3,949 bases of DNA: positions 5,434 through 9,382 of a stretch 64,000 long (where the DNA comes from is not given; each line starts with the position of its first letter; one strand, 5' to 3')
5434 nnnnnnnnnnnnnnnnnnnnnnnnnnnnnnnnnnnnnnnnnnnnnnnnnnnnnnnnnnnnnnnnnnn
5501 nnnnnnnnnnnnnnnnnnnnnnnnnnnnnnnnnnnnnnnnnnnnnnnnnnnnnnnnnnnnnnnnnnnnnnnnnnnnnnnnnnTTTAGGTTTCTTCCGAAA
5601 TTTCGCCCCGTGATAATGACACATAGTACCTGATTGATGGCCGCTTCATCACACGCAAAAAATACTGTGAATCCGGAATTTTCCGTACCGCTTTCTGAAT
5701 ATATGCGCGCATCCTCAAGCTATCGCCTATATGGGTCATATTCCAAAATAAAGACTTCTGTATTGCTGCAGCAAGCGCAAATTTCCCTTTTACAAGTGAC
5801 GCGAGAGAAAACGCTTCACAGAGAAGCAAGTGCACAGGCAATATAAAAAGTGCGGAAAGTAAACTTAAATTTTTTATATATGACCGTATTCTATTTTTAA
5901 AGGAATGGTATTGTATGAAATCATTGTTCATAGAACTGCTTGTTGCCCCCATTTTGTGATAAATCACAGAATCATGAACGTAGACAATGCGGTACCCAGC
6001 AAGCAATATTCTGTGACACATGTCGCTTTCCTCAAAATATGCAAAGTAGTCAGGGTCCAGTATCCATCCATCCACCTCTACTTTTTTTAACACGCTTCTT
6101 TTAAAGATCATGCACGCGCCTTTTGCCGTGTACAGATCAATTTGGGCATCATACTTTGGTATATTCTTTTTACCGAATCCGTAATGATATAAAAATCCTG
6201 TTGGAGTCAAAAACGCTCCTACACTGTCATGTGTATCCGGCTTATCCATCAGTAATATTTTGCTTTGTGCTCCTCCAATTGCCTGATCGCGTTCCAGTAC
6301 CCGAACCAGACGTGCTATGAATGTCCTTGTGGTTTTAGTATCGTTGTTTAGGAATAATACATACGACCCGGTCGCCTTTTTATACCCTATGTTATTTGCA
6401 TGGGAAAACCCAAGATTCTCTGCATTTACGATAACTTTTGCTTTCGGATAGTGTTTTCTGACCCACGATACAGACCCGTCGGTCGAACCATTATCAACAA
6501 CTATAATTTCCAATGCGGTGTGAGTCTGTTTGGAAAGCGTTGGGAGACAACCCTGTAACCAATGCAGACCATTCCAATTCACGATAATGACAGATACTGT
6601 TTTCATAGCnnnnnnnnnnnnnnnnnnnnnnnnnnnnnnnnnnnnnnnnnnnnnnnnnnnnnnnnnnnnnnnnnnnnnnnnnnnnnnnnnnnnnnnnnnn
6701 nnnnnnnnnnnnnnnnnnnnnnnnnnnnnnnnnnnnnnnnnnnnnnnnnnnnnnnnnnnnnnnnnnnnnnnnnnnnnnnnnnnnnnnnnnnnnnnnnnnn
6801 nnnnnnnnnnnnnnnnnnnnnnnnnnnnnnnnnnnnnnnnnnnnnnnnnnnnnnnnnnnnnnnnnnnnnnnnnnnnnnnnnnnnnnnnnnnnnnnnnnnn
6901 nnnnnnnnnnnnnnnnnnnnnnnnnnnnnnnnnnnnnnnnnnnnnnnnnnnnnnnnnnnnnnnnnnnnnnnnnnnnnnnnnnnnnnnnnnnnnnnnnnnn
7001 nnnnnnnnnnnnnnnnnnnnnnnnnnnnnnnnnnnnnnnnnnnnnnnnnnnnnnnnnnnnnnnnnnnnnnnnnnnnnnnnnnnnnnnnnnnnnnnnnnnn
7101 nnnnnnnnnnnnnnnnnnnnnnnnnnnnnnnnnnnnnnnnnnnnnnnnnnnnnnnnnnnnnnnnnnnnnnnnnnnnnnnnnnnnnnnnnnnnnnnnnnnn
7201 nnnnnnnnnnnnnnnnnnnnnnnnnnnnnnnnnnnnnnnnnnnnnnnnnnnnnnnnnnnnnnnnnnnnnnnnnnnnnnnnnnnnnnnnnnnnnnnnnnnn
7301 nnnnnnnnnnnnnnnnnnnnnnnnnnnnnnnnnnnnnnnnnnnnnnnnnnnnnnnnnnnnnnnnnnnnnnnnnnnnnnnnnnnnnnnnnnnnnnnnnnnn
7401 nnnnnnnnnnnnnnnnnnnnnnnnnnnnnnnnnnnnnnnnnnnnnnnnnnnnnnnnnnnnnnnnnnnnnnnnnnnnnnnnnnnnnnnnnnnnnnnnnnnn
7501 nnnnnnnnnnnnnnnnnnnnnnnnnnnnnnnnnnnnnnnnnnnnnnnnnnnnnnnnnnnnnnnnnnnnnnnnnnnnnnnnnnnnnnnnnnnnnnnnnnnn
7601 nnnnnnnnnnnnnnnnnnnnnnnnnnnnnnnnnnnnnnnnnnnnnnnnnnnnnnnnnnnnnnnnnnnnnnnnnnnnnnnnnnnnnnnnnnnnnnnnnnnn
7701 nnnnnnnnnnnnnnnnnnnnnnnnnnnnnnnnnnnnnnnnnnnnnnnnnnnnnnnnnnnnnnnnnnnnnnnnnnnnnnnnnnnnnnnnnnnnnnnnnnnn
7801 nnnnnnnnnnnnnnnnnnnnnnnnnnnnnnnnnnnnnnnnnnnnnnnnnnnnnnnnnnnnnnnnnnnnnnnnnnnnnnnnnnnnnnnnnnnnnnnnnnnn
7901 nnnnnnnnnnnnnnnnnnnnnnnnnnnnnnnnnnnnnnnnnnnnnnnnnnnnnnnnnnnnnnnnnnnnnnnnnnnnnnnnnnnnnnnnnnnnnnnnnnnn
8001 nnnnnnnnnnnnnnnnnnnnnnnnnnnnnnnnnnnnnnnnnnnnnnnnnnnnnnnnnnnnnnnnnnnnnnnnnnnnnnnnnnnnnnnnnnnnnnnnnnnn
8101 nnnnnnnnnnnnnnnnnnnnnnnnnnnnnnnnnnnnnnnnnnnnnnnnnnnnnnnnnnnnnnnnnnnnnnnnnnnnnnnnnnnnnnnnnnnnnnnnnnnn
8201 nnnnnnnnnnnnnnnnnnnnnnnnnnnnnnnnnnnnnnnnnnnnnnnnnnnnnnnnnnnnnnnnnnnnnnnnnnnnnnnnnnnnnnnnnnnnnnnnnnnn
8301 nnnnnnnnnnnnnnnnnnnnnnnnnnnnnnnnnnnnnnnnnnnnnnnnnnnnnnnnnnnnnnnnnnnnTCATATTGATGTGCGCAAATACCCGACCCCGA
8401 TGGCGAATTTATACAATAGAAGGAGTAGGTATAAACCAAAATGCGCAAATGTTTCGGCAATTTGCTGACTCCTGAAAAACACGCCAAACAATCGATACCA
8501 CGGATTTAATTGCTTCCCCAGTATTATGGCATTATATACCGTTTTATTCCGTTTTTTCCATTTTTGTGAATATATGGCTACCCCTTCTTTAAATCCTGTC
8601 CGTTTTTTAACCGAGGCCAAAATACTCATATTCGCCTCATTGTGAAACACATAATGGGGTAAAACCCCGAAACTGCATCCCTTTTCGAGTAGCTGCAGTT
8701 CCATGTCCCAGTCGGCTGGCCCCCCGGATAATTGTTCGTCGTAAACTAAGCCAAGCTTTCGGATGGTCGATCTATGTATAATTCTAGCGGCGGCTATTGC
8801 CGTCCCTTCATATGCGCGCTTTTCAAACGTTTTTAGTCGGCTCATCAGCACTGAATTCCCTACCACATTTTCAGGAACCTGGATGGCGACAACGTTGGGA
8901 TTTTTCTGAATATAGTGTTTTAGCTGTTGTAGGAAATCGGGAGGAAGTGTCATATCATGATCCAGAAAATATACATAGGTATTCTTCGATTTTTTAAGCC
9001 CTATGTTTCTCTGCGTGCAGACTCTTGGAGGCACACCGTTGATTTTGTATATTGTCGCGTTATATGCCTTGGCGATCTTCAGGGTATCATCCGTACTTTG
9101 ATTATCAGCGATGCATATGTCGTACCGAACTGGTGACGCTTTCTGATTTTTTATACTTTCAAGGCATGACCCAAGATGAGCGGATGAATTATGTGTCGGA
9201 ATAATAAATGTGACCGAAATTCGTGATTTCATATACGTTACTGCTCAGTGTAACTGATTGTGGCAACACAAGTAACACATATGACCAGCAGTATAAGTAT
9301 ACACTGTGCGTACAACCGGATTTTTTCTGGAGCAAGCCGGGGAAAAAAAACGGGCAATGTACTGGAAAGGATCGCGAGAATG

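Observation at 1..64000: Hyper-expanded glycosylation super-cluster: about 40 of 52 genes are glycosyltransferases, about 20 of them GT-C membrane enzymes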

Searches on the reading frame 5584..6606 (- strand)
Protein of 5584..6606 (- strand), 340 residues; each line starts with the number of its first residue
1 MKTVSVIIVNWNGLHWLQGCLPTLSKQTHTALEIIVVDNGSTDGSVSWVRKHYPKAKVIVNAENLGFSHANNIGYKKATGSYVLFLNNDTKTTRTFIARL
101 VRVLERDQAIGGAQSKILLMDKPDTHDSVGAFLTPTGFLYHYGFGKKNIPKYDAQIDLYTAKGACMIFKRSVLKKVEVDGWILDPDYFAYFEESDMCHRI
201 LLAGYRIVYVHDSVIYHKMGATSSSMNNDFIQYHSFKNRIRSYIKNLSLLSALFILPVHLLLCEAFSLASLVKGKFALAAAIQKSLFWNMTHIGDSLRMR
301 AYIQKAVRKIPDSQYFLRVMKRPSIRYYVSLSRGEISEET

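Call 5: search_protein_families(library=pfam, max_evalue=0.01, proteins=[window:5584-6606:-])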
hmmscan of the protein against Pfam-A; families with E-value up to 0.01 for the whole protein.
window:5584-6606:- (340 aa): 4 families
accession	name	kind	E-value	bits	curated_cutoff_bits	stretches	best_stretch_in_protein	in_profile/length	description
PF00535.33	Glycos_transf_2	-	6.1e-26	91.8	23.3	1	5-175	1-166/168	Glycosyl transferase family 2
PF13641.12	Glyco_tranf_2_3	-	2.7e-16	60.7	27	1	4-222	3-216/230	Glycosyltransferase like family 2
PF13632.12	Glyco_trans_2_3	-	4e-06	27.2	27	1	82-249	1-152/198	Glycosyl transferase family group 2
PF10111.15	Glyco_tranf_2_2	-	9e-06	25.8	27.3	1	8-102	6-104/276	Glycosyltransferase like family 2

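Call 20: search_protein_families(library=ncbifam, max_evalue=0.001, proteins=[window:5584-6606:-])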
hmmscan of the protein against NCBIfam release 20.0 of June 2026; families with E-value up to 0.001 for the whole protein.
window:5584-6606:- (340 aa): 22 families
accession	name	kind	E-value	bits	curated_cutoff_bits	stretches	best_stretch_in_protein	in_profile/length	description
NF007482.0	PRK10073.1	equivalog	2.8e-20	72.6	423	1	2-108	6-114/334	glycosyltransferase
NF041875.1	EPS_EpsD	equivalog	3.5e-16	59.5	370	1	4-106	1-106/325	exopolysaccharide biosynthesis glycosyltransferase EpsD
NF041394.1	GtaseAglG_Halo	equivalog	6.3e-14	51.9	440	1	4-219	3-217/304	glucosyl-dolichyl phosphate glucuronosyltransferase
TIGR04283.1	glyco_like_mftF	equivalog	2.3e-13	50.3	182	1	4-112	1-105/221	TIGR04283 family arsenosugar biosynthesis glycosyltransferase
NF045692.1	OglycostaseCruG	equivalog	1.5e-12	47.2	600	1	2-212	41-250/386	2'-O-glycosyltransferase CruG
NF038299.1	EPS_HpsN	equivalog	1.7e-12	46.9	425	1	3-253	2-260/317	hormogonium polysaccharide biosynthesis glycosyltransferase HpsN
TIGR03965.1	mycofact_glyco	equivalog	1.3e-11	44.1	280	1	2-218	74-281/467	mycofactocin biosynthesis glycosyltransferase MftF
NF038302.1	EPS_HpsE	equivalog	2.5e-11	43.1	300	1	4-220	3-225/307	hormogonium polysaccharide biosynthesis glycosyltransferase HpsE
TIGR03937.1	PgaC_IcaA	equivalog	4e-11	42.5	422.3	1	2-111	45-157/407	poly-beta-1,6-N-acetyl-D-glucosamine synthase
NF047683.1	TeichurnBiosyTuaG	equivalog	7.2e-11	42.2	400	1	3-107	7-114/252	teichuronic acid biosynthesis protein TuaG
TIGR01556.1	rhamnosyltran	subfamily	3.5e-10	39.5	200.55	1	30-280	20-263/281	rhamnosyltransferase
TIGR03111.1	glyc2_xrt_Gpos1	hypoth_equivalog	3.4e-09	36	363.95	1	3-176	50-230/439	TIGR03111 family XrtG-associated glycosyltransferase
TIGR04009.1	wcaE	equivalog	1.7e-08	34.1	369.2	1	4-108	6-110/248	colanic acid biosynthesis glycosyltransferase WcaE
TIGR04242.1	nodulat_NodC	equivalog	6.4e-08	32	550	1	3-214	49-261/395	chitooligosaccharide synthase NodC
NF050050.1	ProtGlycPglI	equivalog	7.1e-08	32.2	500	1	2-103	2-107/306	GalNAc(5)-diNAcBac-PP-undecaprenol beta-1,3-glucosyltransferase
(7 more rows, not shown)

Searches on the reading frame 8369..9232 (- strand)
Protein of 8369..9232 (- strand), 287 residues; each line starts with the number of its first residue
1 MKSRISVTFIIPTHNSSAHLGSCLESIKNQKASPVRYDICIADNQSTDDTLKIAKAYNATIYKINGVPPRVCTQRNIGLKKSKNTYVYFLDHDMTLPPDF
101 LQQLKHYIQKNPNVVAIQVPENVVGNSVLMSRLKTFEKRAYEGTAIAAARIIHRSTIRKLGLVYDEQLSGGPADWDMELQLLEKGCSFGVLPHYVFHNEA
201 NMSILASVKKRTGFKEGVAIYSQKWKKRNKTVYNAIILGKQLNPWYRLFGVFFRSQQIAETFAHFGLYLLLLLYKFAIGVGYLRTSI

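Call 5: search_protein_families(library=pfam, max_evalue=0.01, proteins=[window:8369-9232:-])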
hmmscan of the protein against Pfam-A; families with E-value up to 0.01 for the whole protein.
window:8369-9232:- (287 aa): 5 families
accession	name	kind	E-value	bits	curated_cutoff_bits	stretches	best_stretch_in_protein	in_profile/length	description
PF00535.33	Glycos_transf_2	-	4.7e-23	82.4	23.3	1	9-136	2-131/168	Glycosyl transferase family 2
PF13641.12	Glyco_tranf_2_3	-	4.9e-08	33.7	27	1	7-138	3-139/230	Glycosyltransferase like family 2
PF10111.15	Glyco_tranf_2_2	-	1.1e-05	25.5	27.3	1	25-112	17-115/276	Glycosyltransferase like family 2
PF13632.12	Glyco_trans_2_3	-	1.4e-05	25.4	27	1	86-273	1-174/198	Glycosyl transferase family group 2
PF13896.12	Glyco_transf_49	-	0.00074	19.4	27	1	39-113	89-160/329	Glycosyl-transferase for dystroglycan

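Call 20: search_protein_families(library=ncbifam, max_evalue=0.001, proteins=[window:8369-9232:-])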
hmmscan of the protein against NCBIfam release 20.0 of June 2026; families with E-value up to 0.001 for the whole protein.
window:8369-9232:- (287 aa): 14 families
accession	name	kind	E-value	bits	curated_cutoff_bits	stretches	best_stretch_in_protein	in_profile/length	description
TIGR04283.1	glyco_like_mftF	equivalog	5.3e-13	49.1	182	1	8-116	2-105/221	TIGR04283 family arsenosugar biosynthesis glycosyltransferase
NF007482.0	PRK10073.1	equivalog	9.3e-12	44.6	423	1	3-110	4-112/334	glycosyltransferase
NF038302.1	EPS_HpsE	equivalog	4.2e-11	42.4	300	1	6-117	2-120/307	hormogonium polysaccharide biosynthesis glycosyltransferase HpsE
NF047683.1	TeichurnBiosyTuaG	equivalog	5.9e-11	42.5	400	1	4-117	5-120/252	teichuronic acid biosynthesis protein TuaG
NF041875.1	EPS_EpsD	equivalog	1e-10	41.5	370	1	9-116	3-112/325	exopolysaccharide biosynthesis glycosyltransferase EpsD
TIGR03111.1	glyc2_xrt_Gpos1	hypoth_equivalog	2.9e-10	39.6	363.95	1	6-117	50-165/439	TIGR03111 family XrtG-associated glycosyltransferase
TIGR03965.1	mycofact_glyco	equivalog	9.9e-09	34.6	280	1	5-138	74-206/467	mycofactocin biosynthesis glycosyltransferase MftF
NF010496.0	PRK13915.1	equivalog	6.4e-07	28.7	262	1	2-95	28-128/307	glucosyl-3-phosphoglycerate synthase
TIGR04182.1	glyco_TIGR04182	equivalog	1.3e-06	28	325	1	7-111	2-100/293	S-layer glycoprotein N-glycosyltransferase AglJ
NF038299.1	EPS_HpsN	equivalog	1.5e-06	27.4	425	1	6-117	2-115/317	hormogonium polysaccharide biosynthesis glycosyltransferase HpsN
TIGR03937.1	PgaC_IcaA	equivalog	5.8e-06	25.5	422.3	1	5-138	45-180/407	poly-beta-1,6-N-acetyl-D-glucosamine synthase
NF050050.1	ProtGlycPglI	equivalog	9.6e-06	25.2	500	1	7-108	4-108/306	GalNAc(5)-diNAcBac-PP-undecaprenol beta-1,3-glucosyltransferase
TIGR03469.1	HpnB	hypoth_equivalog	7.4e-05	21.9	379.25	1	6-59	45-97/386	hopene-associated glycosyltransferase HpnB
TIGR04440.1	glyco_TIGR04440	domain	0.00027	20.7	70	1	7-118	2-116/215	TIGR00180 family glycosyltransferase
